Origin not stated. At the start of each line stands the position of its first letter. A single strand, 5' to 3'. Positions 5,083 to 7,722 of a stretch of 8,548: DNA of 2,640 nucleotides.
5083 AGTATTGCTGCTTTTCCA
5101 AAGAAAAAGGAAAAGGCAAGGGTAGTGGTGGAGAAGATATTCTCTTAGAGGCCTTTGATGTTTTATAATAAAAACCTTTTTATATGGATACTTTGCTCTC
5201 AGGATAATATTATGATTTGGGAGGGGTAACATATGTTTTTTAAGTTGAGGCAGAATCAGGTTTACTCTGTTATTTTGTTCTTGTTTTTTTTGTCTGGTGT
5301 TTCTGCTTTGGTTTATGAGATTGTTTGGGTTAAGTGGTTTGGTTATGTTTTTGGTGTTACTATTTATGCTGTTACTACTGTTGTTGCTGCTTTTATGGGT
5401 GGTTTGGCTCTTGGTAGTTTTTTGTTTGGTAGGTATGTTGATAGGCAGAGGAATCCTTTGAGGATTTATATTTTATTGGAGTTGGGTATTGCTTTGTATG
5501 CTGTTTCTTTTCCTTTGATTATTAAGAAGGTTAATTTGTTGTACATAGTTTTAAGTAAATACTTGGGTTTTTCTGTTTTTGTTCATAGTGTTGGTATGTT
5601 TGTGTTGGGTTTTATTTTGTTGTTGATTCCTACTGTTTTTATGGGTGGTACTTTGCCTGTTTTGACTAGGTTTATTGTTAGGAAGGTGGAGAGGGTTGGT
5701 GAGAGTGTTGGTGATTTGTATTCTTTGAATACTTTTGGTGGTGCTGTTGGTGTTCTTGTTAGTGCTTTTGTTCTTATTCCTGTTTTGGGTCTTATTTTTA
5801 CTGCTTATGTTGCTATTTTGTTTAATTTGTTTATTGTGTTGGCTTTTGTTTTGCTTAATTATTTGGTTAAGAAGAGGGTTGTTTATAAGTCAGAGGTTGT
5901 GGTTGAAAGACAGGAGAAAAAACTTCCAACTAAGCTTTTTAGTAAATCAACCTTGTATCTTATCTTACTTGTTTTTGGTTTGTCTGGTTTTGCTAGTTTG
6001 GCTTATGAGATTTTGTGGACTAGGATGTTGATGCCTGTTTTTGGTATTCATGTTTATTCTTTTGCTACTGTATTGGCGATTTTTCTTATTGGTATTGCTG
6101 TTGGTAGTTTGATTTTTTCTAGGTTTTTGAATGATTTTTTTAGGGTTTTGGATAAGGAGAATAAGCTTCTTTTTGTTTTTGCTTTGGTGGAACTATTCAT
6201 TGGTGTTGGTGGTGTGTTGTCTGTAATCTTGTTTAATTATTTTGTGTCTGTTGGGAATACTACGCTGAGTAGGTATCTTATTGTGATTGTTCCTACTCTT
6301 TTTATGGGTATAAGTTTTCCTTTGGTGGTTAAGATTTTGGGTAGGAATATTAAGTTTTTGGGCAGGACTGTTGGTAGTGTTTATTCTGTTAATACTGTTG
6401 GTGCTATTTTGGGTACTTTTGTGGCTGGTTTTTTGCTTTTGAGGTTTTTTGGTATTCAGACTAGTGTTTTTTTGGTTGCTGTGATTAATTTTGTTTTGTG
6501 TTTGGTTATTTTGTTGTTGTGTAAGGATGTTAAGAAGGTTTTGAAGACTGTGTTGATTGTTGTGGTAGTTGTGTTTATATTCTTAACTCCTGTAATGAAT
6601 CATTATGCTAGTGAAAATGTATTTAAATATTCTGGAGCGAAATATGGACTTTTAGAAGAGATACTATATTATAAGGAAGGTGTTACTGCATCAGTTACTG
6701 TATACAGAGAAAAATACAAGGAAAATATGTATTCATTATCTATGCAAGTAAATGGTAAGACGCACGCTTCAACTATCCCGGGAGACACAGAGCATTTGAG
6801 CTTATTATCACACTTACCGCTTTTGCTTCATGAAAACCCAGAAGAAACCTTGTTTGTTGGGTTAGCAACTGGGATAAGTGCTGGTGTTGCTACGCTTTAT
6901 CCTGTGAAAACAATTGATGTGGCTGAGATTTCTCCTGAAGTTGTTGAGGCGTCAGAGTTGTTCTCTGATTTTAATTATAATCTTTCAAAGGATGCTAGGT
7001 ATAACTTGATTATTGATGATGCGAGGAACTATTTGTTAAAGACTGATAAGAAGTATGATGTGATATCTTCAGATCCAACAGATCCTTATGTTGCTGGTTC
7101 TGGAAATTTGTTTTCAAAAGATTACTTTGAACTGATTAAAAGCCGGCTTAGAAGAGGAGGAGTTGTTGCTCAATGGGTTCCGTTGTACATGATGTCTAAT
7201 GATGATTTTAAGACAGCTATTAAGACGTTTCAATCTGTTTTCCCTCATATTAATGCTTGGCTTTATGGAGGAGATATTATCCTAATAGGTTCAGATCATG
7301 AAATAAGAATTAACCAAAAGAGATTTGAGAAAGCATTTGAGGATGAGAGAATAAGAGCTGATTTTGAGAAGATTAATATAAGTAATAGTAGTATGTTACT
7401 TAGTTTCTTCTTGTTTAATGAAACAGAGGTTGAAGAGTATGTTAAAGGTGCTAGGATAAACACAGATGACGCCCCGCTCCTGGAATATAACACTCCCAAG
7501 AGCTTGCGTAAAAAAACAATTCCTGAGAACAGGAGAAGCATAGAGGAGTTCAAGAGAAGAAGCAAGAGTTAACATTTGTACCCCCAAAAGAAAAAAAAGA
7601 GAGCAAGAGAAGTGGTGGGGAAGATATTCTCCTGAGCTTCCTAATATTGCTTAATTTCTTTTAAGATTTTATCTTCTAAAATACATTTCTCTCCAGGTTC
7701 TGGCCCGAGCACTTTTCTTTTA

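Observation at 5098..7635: A ~2.5 kb gene cassette is bracketed by two diverged copies of the 3' coding end of the upstream gene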

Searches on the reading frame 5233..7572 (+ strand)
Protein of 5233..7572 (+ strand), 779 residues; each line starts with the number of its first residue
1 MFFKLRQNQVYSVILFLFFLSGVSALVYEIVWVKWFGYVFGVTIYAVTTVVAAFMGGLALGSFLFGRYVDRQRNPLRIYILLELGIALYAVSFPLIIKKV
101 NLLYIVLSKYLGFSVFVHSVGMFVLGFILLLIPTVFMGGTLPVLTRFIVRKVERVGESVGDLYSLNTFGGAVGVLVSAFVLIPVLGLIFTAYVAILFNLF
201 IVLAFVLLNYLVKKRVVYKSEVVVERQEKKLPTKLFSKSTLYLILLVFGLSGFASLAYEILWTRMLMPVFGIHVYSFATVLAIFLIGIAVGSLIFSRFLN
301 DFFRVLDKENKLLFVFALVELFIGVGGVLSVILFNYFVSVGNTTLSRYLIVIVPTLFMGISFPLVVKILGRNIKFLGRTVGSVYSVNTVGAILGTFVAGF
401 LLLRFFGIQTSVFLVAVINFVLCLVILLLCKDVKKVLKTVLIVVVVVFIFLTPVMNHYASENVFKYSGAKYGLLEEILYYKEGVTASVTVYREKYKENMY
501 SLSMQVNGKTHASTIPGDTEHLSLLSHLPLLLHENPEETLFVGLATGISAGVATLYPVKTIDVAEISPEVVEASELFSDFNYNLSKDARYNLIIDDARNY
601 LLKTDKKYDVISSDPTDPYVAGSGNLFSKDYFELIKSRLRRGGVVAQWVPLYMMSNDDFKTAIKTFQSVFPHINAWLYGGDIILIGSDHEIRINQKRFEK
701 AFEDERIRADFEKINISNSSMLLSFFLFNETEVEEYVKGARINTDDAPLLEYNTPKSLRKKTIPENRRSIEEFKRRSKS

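Call 6: search_protein_families(library=pfam, proteins=[window:5233-7572:+], max_evalue=0.01)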
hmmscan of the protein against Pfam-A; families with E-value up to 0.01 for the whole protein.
window:5233-7572:+ (779 aa): 3 families
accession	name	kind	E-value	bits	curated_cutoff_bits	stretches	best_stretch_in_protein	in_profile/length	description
PF01564.23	Spermine_synth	-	5.5e-19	68.9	22.9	1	523-674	6-157/186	Spermine/spermidine synthase domain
PF07690.21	MFS_1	-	8.1e-10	38.6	33.4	2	112-369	79-319/347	Major Facilitator Superfamily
PF05430.17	Methyltransf_30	-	0.0065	16.8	22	0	585-646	28-87/124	S-adenosyl-L-methionine-dependent methyltransferase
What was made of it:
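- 5233..7572 (+): g8: fused MFS-like membrane domain plus spermidine-synthase domain, 779 aa. Pfam PF01564 and PF07690 (call 6).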

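Call 10: find_encoding_contigs(protein=window:5233-7572:+, flank=10000, max_places=10)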
Protein window:5233-7572:+ (779 aa): no gene with exactly this product is on record in the collection.
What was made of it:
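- Tried and rejected: Exact look-up of g8: not on record (call 10).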
